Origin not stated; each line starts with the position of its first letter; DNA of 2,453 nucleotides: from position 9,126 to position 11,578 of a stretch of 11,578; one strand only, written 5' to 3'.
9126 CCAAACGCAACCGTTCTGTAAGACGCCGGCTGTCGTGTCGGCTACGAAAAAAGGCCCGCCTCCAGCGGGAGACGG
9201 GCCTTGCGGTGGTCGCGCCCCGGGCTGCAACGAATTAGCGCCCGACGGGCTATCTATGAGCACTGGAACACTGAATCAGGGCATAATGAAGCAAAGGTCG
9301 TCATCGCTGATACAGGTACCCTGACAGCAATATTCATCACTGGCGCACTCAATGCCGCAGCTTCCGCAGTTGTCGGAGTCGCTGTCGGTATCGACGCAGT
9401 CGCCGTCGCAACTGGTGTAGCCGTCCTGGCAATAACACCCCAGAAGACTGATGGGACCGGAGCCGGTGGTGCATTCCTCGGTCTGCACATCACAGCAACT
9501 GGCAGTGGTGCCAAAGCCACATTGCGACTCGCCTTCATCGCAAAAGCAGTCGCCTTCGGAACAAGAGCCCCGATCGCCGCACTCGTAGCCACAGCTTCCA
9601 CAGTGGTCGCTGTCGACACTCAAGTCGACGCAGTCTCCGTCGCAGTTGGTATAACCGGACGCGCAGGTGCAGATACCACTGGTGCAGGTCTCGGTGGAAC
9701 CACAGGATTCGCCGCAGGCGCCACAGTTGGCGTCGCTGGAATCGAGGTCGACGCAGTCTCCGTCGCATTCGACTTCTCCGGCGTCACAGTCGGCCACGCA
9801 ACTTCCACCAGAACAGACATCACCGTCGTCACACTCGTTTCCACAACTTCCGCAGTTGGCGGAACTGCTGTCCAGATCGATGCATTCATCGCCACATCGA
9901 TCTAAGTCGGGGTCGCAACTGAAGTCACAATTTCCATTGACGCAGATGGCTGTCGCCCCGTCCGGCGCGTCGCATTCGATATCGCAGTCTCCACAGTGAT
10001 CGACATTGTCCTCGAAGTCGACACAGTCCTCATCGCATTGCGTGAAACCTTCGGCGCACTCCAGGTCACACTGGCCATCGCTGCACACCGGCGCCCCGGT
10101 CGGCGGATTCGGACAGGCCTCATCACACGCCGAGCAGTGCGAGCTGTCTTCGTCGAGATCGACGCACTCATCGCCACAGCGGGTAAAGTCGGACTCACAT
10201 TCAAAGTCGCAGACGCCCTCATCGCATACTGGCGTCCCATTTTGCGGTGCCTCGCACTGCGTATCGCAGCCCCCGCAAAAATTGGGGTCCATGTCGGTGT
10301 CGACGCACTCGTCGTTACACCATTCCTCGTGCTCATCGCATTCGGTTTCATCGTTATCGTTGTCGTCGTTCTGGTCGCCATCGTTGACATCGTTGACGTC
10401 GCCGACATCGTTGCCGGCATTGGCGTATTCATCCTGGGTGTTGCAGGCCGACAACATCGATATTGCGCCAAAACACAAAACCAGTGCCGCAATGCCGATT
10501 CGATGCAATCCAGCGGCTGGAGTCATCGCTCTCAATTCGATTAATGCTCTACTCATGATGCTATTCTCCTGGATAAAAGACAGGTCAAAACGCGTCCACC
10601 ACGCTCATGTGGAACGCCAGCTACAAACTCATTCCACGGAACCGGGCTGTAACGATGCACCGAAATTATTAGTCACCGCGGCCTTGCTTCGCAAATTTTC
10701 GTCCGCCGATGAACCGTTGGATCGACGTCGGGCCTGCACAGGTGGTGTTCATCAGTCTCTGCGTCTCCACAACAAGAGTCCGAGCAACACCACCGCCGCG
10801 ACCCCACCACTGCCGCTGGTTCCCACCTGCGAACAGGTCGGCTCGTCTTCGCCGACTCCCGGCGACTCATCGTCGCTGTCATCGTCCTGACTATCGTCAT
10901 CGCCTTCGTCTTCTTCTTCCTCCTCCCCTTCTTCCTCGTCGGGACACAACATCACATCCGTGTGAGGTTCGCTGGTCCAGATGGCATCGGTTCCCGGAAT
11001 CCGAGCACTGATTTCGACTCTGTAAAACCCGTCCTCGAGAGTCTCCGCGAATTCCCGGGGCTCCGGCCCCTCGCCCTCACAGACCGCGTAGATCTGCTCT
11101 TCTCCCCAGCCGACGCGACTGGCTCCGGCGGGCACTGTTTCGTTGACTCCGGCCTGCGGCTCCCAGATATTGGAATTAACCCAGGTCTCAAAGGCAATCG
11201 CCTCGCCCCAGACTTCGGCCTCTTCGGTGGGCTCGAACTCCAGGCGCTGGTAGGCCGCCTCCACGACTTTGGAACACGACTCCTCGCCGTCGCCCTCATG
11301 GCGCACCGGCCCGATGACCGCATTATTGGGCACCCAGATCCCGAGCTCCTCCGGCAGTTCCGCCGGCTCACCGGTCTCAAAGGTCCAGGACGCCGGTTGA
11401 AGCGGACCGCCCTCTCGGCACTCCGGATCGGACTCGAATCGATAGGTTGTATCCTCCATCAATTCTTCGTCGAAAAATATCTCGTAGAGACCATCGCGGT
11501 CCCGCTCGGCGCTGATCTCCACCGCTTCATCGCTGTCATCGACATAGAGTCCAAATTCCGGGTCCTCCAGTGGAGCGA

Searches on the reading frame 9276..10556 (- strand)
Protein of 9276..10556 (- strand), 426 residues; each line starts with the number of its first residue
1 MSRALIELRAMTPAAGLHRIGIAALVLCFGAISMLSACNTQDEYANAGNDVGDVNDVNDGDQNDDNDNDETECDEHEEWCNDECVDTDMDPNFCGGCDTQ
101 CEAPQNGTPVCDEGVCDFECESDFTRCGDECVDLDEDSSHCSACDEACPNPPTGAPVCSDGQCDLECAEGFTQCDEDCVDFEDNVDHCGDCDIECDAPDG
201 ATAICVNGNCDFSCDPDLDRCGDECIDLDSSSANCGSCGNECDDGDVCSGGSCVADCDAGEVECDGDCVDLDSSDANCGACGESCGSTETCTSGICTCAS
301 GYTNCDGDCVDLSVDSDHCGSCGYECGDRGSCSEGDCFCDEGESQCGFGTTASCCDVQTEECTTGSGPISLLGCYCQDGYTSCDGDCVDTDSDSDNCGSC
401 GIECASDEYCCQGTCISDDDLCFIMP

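Call 8: search_protein_families(library=pfam, proteins=[window:9276-10556:-], max_evalue=0.01)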
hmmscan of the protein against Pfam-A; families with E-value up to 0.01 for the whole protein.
window:9276-10556:- (426 aa): 1 family
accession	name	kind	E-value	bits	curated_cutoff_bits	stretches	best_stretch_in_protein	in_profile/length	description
PF04885.19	Stig1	-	2.9e-27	95.4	24.1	5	251-298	37-84/85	Stigma-specific STIG1-like protein family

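Call 10: search_protein_families(library=padloc, proteins=[window:9276-10556:-], max_evalue=0.1)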
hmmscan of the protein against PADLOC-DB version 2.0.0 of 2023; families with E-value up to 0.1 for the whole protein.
window:9276-10556:- (426 aa): 0 families

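Call 89: search_protein_families(library=ncbifam, proteins=[window:9276-10556:-], max_evalue=0.1)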
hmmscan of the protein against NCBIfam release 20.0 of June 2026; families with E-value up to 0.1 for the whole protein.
window:9276-10556:- (426 aa): 1 family
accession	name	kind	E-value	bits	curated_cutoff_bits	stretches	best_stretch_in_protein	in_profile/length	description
NF041328.1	C_rich_MXAN6577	subfamily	7.5e-59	197.8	100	4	68-197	16-135/145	MXAN_6577-like cysteine-rich protein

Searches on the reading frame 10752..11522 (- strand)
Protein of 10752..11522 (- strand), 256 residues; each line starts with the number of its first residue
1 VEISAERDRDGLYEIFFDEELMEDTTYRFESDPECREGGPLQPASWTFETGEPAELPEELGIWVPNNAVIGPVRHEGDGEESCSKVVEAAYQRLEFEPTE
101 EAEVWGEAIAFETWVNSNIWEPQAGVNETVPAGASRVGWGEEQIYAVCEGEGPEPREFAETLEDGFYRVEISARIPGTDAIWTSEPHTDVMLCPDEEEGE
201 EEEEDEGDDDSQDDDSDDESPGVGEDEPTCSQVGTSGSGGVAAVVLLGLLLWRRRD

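Call 8: search_protein_families(library=pfam, proteins=[window:10752-11522:-], max_evalue=0.01)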
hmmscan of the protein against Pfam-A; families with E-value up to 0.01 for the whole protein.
window:10752-11522:- (256 aa): 0 families

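Call 10: search_protein_families(library=padloc, proteins=[window:10752-11522:-], max_evalue=0.1)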
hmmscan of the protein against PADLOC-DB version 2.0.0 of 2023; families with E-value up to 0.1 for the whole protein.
window:10752-11522:- (256 aa): 0 families

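Call 11: search_protein_families(library=pfam, proteins=[window:10752-11522:-], max_evalue=10)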
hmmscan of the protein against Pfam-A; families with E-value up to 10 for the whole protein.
window:10752-11522:- (256 aa): 3 families
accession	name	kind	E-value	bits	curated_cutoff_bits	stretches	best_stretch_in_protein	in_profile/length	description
PF10446.14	DUF2457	-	0.28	10.8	30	1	196-227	53-84/467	Protein of unknown function (DUF2457)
PF06524.17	NOA36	-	6.5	6.5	32.6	1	195-219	276-300/306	NOA36 protein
PF04147.17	Nop14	-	9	4.8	34.9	0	196-220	367-395/862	Nop14-like family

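Call 89: search_protein_families(library=ncbifam, proteins=[window:10752-11522:-], max_evalue=0.1)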
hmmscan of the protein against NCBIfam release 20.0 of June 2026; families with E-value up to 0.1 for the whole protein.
window:10752-11522:- (256 aa): 1 family
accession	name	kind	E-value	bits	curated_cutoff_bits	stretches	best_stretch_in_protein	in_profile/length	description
TIGR03901.2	MYXO-CTERM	domain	0.0007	19.9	20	1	230-255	6-33/34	MYXO-CTERM sorting domain-containing protein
